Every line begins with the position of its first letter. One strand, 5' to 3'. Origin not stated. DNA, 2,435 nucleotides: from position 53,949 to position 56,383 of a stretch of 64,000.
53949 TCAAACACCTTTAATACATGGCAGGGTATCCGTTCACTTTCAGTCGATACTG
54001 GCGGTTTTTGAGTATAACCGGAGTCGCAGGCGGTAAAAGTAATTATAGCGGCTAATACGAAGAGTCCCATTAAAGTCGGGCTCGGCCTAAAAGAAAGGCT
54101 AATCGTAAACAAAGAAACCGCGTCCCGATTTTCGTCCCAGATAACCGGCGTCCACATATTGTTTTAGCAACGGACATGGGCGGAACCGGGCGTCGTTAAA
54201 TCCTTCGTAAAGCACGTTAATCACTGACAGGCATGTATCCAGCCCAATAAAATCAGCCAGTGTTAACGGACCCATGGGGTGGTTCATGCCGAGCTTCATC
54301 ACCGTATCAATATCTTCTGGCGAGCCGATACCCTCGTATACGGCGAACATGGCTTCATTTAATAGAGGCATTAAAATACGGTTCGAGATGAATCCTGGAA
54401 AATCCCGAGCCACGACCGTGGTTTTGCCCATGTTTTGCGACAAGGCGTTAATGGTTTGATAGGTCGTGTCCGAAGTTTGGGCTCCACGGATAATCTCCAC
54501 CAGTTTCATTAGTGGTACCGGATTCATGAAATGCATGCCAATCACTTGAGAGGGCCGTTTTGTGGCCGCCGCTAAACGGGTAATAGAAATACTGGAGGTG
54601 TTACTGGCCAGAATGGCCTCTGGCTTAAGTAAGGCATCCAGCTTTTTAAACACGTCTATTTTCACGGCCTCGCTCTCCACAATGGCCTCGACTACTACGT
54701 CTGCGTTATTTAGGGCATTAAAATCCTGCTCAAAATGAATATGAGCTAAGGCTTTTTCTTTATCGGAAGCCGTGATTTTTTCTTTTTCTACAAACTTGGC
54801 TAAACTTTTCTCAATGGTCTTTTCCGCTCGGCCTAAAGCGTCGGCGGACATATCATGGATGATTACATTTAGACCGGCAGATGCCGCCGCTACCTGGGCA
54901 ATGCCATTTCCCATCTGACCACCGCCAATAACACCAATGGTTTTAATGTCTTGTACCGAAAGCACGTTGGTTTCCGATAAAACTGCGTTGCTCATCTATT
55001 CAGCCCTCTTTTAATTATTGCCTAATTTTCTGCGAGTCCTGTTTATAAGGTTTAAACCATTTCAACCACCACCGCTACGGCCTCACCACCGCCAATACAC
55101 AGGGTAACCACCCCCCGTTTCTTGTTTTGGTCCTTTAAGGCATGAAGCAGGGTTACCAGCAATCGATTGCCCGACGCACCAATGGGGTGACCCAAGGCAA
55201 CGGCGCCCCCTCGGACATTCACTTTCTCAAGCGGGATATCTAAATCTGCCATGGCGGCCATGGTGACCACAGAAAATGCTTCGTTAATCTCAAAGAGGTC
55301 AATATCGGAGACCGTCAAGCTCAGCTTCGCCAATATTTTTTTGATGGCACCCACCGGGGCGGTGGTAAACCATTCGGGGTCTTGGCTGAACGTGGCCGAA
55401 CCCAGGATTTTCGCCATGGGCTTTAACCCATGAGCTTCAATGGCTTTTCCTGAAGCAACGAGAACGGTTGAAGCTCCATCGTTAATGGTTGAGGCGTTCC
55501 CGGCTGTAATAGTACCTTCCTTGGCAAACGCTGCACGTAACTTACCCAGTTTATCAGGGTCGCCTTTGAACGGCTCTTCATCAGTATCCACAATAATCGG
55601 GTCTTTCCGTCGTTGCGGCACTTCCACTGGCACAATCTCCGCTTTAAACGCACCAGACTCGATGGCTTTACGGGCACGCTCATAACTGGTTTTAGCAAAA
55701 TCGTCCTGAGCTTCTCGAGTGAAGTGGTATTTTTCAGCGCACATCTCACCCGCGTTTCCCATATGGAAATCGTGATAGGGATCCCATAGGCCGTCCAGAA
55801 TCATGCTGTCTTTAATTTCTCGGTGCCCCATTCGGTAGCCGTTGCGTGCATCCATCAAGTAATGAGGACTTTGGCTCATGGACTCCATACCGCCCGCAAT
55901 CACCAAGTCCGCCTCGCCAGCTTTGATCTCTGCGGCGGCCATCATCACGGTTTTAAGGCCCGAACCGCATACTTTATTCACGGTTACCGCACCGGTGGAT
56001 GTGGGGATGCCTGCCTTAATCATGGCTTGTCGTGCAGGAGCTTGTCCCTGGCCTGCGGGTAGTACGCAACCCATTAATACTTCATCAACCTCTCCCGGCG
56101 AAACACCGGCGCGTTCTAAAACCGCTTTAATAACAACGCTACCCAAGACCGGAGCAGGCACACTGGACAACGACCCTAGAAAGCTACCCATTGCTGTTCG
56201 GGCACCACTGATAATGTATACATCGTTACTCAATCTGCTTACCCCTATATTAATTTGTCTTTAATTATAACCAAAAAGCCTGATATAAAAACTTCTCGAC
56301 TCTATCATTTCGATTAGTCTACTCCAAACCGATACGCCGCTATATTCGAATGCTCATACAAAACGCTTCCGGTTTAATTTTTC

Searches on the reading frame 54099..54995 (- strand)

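Call 57: search_protein_families(library=ncbifam, proteins=[window:54099-54995:-], max_evalue=1e-10)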
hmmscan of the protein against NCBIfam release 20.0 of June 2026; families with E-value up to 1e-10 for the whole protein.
window:54099-54995:- (298 aa): 19 families
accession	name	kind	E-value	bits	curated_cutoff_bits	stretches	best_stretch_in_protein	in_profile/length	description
NF004474.0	PRK05808.1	subfamily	1.2e-128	428.3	408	1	16-297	2-282/283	3-hydroxybutyryl-CoA dehydrogenase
NF005715.0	PRK07530.1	equivalog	5.4e-124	413.3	420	1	16-297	3-283/292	3-hydroxybutyryl-CoA dehydrogenase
NF006124.0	PRK08268.1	subfamily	3.7e-100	336.3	508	1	15-297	5-287/507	3-hydroxyacyl-CoA dehydrogenase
NF005875.0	PRK07819.1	subfamily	1.7e-96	323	319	1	15-297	3-286/287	3-hydroxybutyryl-CoA dehydrogenase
NF006722.0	PRK09260.1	equivalog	4e-94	315.1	429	1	17-298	2-282/289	3-hydroxyacyl-CoA dehydrogenase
TIGR02279.1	PaaC-3OHAcCoADH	equivalog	2.2e-80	270.9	669.4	1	17-297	5-285/503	3-hydroxyacyl-CoA dehydrogenase PaaH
NF008727.0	PRK11730.1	equivalog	1.7e-75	254.8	870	1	13-297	309-592/717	fatty acid oxidation complex subunit alpha FadB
NF004699.0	PRK06035.1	equivalog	1e-73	248.1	500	1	16-290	2-278/294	3-hydroxyacyl-CoA dehydrogenase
NF008363.0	PRK11154.1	equivalog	2.4e-72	244.1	869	1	13-298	305-587/708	fatty acid oxidation complex subunit alpha FadJ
TIGR02441.1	fa_ox_alpha_mit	equivalog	6.9e-68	229.4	964.65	1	15-298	333-614/737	fatty acid oxidation complex subunit alpha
NF006143.0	PRK08293.1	equivalog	1.4e-63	214.9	312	1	15-298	2-288/291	3-hydroxyacyl-CoA dehydrogenase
TIGR02440.1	FadJ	equivalog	1.1e-62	212.3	968.45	1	15-297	302-581/699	fatty acid oxidation complex subunit alpha FadJ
TIGR02437.1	FadB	equivalog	4.1e-62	210.5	933.55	1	13-297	309-592/714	fatty acid oxidation complex subunit alpha FadB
NF042925.1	FHMPC_DH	equivalog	1.4e-55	188.8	500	1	19-297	2-280/304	5-formyl-3-hydroxy-2-methylpyridine 4-carboxylate 5-dehydrogenase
NF006125.0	PRK08269.1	equivalog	8.2e-50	169.7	427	1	16-297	4-296/334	3-hydroxybutyryl-CoA dehydrogenase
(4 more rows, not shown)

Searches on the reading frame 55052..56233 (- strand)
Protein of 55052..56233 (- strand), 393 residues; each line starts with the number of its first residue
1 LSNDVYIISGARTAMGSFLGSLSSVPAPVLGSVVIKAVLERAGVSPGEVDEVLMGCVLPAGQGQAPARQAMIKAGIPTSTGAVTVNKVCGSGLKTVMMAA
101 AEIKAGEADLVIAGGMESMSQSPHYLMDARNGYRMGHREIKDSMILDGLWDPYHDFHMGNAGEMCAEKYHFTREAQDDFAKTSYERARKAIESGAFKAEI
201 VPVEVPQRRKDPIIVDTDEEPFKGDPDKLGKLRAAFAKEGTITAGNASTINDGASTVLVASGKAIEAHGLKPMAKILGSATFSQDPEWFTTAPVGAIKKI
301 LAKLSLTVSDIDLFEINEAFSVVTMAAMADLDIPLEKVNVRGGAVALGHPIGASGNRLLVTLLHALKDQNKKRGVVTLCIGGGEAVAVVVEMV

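Call 57: search_protein_families(library=ncbifam, proteins=[window:55052-56233:-], max_evalue=1e-10)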
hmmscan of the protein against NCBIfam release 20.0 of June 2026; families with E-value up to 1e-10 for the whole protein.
window:55052-56233:- (393 aa): 33 families (the best 25 are shown)
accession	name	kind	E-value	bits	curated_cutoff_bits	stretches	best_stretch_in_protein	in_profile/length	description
NF005404.0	PRK06954.1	subfamily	1.5e-152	508.2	687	1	2-393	6-397/397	acetyl-CoA C-acetyltransferase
NF004206.0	PRK05656.1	subfamily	8.1e-140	466.3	688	1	3-391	2-391/392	acetyl-CoA C-acetyltransferase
TIGR01930.1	AcCoA-C-Actrans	subfamily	3.2e-134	447.7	240.55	1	7-391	1-385/385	acetyl-CoA C-acyltransferase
NF006086.0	PRK08235.1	equivalog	2.6e-132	441.6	526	1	6-392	5-392/393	acetyl-CoA C-acetyltransferase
NF042967.1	AcCoAtase_PhaA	equivalog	4.2e-120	401.5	740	1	3-393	2-396/396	acetyl-CoA acetyltransferase PhaA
NF006552.0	PRK09051.1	subfamily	1.4e-116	390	565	1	1-392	2-394/395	beta-ketothiolase BktB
NF005152.0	PRK06633.1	equivalog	1.1e-110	369.9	675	1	1-393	1-392/392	acetyl-CoA C-acetyltransferase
NF004983.0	PRK06366.1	equivalog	1.7e-107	359.8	627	1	3-393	2-387/388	acetyl-CoA C-acetyltransferase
NF006551.0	PRK09050.1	subfamily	3.1e-105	352.5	605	1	3-393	2-401/401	3-oxoadipyl-CoA thiolase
NF042999.1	bketothiol_BktB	equivalog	2.3e-104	349.8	725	1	1-392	1-393/394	beta-ketothiolase BktB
NF004853.0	PRK06205.1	subfamily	1e-102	344.2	551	1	3-392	2-402/404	acetyl-CoA C-acetyltransferase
TIGR02430.1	pcaF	equivalog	1.7e-102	343.5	597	1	4-393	2-400/400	3-oxoadipyl-CoA thiolase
NF005033.0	PRK06445.1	equivalog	5.4e-93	312.3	511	1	4-392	4-394/395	acetyl-CoA C-acetyltransferase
NF006001.0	PRK08131.1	equivalog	8.9e-91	304.7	622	1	4-393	3-400/401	3-oxoadipyl-CoA thiolase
NF005805.0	PRK07661.1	equivalog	1e-90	304.5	633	1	5-392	4-390/391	acetyl-CoA C-acetyltransferase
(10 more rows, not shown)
